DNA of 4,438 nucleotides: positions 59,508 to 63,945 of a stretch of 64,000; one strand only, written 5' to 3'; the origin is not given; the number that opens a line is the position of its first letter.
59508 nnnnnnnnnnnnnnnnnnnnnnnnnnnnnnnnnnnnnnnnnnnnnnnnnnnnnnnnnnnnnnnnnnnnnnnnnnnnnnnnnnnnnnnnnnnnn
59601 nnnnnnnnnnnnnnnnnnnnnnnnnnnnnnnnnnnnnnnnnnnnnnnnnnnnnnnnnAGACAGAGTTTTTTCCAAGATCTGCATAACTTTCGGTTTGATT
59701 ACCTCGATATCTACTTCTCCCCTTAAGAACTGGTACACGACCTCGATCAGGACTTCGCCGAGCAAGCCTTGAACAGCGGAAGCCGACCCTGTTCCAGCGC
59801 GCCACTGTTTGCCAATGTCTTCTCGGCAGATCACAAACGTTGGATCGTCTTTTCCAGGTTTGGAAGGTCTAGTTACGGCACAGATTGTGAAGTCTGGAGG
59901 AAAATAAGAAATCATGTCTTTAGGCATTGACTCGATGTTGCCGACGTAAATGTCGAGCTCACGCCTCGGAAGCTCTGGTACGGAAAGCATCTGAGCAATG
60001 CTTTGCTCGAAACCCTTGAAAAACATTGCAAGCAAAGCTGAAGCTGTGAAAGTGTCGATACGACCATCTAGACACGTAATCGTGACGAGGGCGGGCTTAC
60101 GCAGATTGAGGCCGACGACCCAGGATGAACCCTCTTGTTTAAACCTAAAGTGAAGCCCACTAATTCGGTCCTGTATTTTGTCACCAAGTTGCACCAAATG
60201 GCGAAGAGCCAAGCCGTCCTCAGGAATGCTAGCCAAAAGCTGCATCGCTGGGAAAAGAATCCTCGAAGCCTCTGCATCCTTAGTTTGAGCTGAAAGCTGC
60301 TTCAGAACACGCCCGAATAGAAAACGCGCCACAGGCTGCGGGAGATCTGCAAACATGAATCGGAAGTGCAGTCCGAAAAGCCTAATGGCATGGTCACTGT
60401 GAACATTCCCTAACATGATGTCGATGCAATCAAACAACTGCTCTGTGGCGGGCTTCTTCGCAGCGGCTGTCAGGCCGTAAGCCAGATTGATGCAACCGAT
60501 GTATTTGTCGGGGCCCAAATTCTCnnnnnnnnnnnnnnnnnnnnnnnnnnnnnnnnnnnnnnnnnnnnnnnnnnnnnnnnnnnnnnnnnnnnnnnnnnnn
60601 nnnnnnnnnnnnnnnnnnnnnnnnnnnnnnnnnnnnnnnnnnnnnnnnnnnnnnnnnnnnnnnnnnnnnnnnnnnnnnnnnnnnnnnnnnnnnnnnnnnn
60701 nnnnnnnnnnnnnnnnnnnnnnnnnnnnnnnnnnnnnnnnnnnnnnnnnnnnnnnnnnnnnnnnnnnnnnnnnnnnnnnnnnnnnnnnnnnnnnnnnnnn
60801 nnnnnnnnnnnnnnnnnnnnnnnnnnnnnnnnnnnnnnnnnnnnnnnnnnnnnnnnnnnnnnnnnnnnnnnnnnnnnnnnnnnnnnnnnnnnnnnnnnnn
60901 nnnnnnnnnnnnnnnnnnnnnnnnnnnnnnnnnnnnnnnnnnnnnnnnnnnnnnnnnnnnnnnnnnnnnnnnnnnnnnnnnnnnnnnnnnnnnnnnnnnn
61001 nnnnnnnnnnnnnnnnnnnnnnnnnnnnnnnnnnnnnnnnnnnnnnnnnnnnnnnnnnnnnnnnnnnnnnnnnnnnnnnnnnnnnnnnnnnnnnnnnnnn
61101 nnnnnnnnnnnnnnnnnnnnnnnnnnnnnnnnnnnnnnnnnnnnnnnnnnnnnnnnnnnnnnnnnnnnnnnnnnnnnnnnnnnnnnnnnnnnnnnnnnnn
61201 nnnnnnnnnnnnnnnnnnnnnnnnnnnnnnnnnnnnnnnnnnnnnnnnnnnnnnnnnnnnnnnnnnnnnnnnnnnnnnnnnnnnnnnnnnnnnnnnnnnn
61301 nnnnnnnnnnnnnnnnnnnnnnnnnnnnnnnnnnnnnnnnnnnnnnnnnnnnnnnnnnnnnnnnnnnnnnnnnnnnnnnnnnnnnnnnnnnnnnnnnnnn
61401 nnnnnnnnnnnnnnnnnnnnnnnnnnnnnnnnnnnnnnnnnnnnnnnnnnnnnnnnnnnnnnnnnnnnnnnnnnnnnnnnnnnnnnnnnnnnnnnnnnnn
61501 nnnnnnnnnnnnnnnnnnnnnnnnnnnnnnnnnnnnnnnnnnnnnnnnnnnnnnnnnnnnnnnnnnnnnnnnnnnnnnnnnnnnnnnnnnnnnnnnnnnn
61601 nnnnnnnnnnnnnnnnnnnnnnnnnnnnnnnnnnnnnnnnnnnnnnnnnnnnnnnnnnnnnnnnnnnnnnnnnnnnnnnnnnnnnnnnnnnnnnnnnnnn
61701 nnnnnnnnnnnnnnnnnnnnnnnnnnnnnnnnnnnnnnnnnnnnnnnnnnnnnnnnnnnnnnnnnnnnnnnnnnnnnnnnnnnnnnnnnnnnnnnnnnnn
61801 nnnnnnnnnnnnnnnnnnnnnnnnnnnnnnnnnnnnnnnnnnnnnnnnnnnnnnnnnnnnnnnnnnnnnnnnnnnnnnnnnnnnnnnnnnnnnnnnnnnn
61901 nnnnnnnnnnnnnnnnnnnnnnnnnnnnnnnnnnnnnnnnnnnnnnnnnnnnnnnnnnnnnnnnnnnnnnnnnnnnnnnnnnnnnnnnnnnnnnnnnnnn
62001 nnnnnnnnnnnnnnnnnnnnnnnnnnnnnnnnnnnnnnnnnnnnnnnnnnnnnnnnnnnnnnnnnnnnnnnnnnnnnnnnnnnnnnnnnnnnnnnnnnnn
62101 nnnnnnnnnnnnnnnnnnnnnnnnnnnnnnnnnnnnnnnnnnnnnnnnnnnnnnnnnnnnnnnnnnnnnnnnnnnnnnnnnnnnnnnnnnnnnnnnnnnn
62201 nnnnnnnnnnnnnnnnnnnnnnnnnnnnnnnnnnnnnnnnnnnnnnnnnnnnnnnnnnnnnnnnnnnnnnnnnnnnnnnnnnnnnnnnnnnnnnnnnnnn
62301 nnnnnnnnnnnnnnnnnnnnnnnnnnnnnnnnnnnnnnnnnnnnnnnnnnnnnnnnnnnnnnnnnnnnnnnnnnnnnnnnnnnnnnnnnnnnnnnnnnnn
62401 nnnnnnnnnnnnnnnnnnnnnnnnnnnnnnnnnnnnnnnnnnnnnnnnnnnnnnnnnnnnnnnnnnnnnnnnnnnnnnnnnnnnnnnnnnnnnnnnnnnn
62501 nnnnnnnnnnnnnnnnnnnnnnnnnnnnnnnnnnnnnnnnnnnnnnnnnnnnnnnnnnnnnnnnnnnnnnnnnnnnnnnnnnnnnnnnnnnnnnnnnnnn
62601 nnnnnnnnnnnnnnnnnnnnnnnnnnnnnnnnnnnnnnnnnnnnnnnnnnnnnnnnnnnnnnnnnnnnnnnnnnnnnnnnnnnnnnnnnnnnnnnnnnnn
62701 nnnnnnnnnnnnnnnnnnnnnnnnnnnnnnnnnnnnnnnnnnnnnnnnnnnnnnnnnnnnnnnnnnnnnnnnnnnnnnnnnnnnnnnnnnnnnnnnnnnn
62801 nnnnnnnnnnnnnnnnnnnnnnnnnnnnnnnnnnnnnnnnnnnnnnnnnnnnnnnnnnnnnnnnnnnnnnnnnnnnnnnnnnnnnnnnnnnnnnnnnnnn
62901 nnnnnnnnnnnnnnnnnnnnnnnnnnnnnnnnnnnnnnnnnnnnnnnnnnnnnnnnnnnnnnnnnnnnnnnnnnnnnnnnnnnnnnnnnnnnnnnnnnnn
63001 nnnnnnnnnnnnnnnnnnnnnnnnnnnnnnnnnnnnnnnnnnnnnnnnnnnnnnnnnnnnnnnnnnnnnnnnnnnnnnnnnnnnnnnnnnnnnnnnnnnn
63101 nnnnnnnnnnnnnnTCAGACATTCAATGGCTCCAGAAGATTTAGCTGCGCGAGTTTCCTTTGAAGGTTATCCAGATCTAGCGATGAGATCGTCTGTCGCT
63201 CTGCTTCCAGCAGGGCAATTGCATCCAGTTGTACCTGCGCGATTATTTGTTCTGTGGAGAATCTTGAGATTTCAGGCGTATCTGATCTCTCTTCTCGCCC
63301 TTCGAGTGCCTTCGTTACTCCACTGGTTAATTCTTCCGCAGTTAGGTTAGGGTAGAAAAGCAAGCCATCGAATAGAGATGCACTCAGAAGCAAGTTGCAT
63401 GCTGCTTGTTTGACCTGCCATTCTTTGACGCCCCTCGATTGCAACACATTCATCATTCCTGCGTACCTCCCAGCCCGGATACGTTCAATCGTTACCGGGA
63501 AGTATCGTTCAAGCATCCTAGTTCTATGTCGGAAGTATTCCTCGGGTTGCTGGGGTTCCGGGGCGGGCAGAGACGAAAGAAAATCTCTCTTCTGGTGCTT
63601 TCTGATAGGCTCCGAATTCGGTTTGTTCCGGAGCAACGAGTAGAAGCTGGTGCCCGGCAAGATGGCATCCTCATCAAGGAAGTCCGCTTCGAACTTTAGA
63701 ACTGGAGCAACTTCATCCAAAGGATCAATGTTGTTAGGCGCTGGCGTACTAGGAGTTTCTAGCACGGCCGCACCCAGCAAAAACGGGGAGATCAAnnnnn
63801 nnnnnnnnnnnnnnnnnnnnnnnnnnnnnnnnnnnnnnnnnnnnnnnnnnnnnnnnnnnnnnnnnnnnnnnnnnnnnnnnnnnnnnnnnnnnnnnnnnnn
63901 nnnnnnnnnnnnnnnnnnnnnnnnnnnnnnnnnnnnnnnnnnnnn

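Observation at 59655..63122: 1155-aa protein: DUF4062 in the effector position of a STAND NTPase, plus an unassignable ~280-aa C-terminal domain after the TPR array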

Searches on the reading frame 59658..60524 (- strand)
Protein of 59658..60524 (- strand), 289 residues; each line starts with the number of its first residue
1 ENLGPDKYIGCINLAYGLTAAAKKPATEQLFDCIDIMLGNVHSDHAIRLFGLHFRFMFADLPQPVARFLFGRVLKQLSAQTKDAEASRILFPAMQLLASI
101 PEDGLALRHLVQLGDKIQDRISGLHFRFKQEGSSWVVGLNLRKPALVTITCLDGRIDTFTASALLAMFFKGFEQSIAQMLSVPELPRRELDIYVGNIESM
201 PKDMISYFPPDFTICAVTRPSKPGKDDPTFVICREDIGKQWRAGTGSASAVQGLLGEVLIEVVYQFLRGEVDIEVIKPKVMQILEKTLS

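Call 36: predict_structure(alignment_id=A2)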
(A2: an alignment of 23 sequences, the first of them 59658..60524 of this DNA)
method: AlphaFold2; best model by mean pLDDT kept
length: 289 residues; sequences in the alignment: 23
mean_pLDDT: 89.5   pTM: 0.91
mean pLDDT of the five models: 89.5, 89.1, 89.0, 87.4, 86.6
residues with pLDDT >= 90: 160; 70-90: 120; 50-70: 9; < 50: 0
segments of 3 or more residues with pLDDT < 50: none
pLDDT, mean of each block of 10 residues (from residue 1): 80 86 84 91 92 93 91 87 81 94 83 89 91 93 94 92 97 94 88 94 86 87 79 90 87 96 92 92 93
secondary structure, 60 per line:
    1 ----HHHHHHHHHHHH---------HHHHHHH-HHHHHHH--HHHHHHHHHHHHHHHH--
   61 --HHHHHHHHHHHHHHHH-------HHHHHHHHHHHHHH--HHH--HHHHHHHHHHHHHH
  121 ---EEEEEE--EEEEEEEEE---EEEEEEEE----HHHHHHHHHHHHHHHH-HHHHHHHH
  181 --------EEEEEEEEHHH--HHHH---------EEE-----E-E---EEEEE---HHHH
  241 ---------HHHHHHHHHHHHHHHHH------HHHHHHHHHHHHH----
elements in order: H5-16 H26-32 H34-40 H43-58 H63-78 H86-99 H107-120 E124-129 E132-140 E144-151 H156-171 H173-180 E189-196 H202-205 E215-217 E229-233 H237-240 H250-266 H273-285

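Call 39: fold_search(model_id=the predicted structure, library=pdb)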
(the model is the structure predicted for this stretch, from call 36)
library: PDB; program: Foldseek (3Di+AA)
matches with E <= 10: 330; with E <= 0.001: 0
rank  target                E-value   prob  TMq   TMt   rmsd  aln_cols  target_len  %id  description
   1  9wuf                  3.3e-02  1.00  0.33  0.09   5.9       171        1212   12  Cryo-EM structure of Upx (released 2026-02-11)
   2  7wss_A                1.6e-01  0.28  0.23  0.14  16.5       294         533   12  Collagenase from Grimontia (Vibrio) hollisae 1706B (released 2022-06-29)
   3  3k2w_D                1.9e-01  0.06  0.10  0.07  20.8       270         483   10  CRYSTAL STRUCTURE OF betaine-aldehyde dehydrogenase FROM Pseudoalteromonas atlantica T6c (released 2009-10-20)
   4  8jt1_A                2.1e-01  0.25  0.23  0.15  16.4       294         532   12  COLLAGENASE FROM GRIMONTIA (VIBRIO) HOLLISAE 1706B COMPLEXED WITH GLY-PRO-HYP-GLY-PRO-HYP (released 2024-02-07)
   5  9l5o_A                3.0e-01  0.33  0.23  0.14  16.7       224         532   11  Crystal structure of the mutant Y549A of collagenase VhaC (released 2025-11-05)
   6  3k2w_C                3.0e-01  0.04  0.11  0.08  21.1       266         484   10  CRYSTAL STRUCTURE OF betaine-aldehyde dehydrogenase FROM Pseudoalteromonas atlantica T6c (released 2009-10-20)
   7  7esi_A                3.2e-01  0.25  0.22  0.14  16.2       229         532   11  Crystal structure of the collagenase unit of a Vibrio collagenase from Vibrio harveyi VHJR7 at 1. 8 angstrom resolutio (released 2022-02-09)
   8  3r31_A                3.3e-01  0.04  0.10  0.07  21.8       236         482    7  Crystal structure of betaine aldehyde dehydrogenase from Agrobacterium tumefaciens (released 2011-04-06)
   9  4o6r_A                3.3e-01  0.04  0.10  0.07  20.1       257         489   11  Crystal Structure of a Putative Aldehyde Dehydrogenase from Burkholderia cenocepacia (released 2014-01-22)
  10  8rot_A                5.4e-01  0.21  0.18  0.08  12.9       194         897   13  Cryo-EM structure of the transmembrane anti-sigma factor DdvA (released 2024-11-06)
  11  3k2w_H                6.5e-01  0.04  0.09  0.06  19.6       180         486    7  CRYSTAL STRUCTURE OF betaine-aldehyde dehydrogenase FROM Pseudoalteromonas atlantica T6c (released 2009-10-20)
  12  9k7u_A                8.6e-01  0.57  0.24  0.42   7.3       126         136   16  Crystal structure of designed zinc-induced heterodimer Heter-Zn2-HEHE-22 (released 2025-10-29)
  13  3k2w_A                8.6e-01  0.03  0.09  0.07  20.1       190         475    5  CRYSTAL STRUCTURE OF betaine-aldehyde dehydrogenase FROM Pseudoalteromonas atlantica T6c (released 2009-10-20)
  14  8rw5                  9.0e-01  0.16  0.19  0.08  12.8       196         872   14  Symmetry expansion of dimeric transmembrane anti-sigma factor DdvA (released 2024-11-06)
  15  8g9j                  9.0e-01  0.14  0.20  0.26  16.3       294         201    9  Geometrically programmable nanomaterial construction using regularized protein building blocks (released 2024-03-13)
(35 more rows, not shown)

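Call 42: search_solved_structures(query=A2, max_evalue=10)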
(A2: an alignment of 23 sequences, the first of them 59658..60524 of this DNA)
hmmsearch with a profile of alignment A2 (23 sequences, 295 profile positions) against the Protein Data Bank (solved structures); distinct sequences matched with E-value up to 10: 5.
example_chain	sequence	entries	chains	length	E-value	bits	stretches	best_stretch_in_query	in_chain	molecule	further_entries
8gac_A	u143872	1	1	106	0.00026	23.5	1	4-102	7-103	CTLA-4 binder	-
2lse_A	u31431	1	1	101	0.023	17.1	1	3-79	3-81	Four Helix Bundle Protein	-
8gab_A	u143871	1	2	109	0.049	16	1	6-100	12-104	CTLA-4 binder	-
6i3v_A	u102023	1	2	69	1.5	11.1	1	5-56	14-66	TP53-regulated inhibitor of apoptosis 1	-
6i3y_A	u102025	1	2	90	2.3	10.5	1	5-57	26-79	TP53-regulated inhibitor of apoptosis 1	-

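Call 82: fold_search(model_id=the predicted structure, library=viral)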
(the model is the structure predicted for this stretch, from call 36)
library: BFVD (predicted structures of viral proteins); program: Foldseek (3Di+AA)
matches with E <= 10: 264; with E <= 0.001: 0
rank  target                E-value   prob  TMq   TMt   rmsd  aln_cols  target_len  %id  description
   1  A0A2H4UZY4            1.5e-02  0.92  0.34  0.14  18.6       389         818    9  ORF105 protein [Operophtera brumata nucleopolyhedrovirus]
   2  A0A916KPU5            4.9e-02  0.63  0.27  0.11  19.9       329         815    8  Uncharacterized protein [Choristoneura biennis entomopoxvirus]
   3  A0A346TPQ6            7.8e-02  0.51  0.27  0.10  18.1       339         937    9  ORF120 [Mythimna unipuncta nucleopolyhedrovirus]
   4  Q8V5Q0                1.3e-01  0.28  0.25  0.10  19.9       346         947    9  ORF133 [Helicoverpa zea single nucleopolyhedrovirus]
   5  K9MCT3                1.3e-01  0.20  0.21  0.23  14.5       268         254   12  (no name in the UniProt tables at hand)
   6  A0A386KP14            1.6e-01  0.14  0.15  0.18  15.1       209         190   12  Uncharacterized protein [Microbacterium phage ValentiniPuff]
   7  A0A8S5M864            2.2e-01  0.21  0.13  0.20  12.8       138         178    9  Tail protein [Siphoviridae sp. ctrgt10]
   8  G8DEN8                2.7e-01  0.11  0.20  0.20  20.8       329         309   10  (no name in the UniProt tables at hand)
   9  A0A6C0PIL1            4.1e-01  0.06  0.12  0.04  21.8       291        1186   10  RNA-directed RNA polymerase L (Fragment) [SetPatVet virus 1]
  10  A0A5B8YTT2            4.9e-01  0.20  0.25  0.10  18.0       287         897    9  Uncharacterized protein [Chrysodeixis includens nucleopolyhedrovirus]
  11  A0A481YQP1            7.9e-01  0.06  0.10  0.12  20.2       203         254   11  Uncharacterized protein [Marseillevirus LCMAC101]
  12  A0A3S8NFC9            8.3e-01  0.04  0.16  0.08  22.3       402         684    7  (no name in the UniProt tables at hand)
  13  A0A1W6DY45            8.7e-01  0.08  0.13  0.19  12.1       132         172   14  Putative ribonuclease HI [Aeromonas phage phiA8-29]
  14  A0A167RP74            8.7e-01  0.08  0.14  0.12  14.6       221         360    8  Uncharacterized protein [Powai lake megavirus]
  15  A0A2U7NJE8            9.6e-01  0.10  0.11  0.10  12.1       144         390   11  Uncharacterized protein [Pseudomonas phage PspYZU05]
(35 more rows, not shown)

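Call 84: search_protein_families(library=phrogs, proteins=[window:59658-60524:-], max_evalue=0.01)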
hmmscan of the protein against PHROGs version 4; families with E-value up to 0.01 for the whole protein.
window:59658-60524:- (289 aa): 0 families

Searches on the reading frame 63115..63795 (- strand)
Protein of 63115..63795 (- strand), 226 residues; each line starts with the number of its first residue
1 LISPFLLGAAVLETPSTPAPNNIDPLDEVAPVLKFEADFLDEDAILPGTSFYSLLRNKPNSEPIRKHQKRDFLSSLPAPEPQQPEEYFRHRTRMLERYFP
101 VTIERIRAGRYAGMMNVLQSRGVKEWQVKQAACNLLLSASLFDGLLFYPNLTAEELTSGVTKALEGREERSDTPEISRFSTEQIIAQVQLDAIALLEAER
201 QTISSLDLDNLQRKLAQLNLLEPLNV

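Call 10: search_protein_families(library=pfam, proteins=[window:63115-63795:-], max_evalue=0.01)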
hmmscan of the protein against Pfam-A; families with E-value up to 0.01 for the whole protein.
window:63115-63795:- (226 aa): 0 families
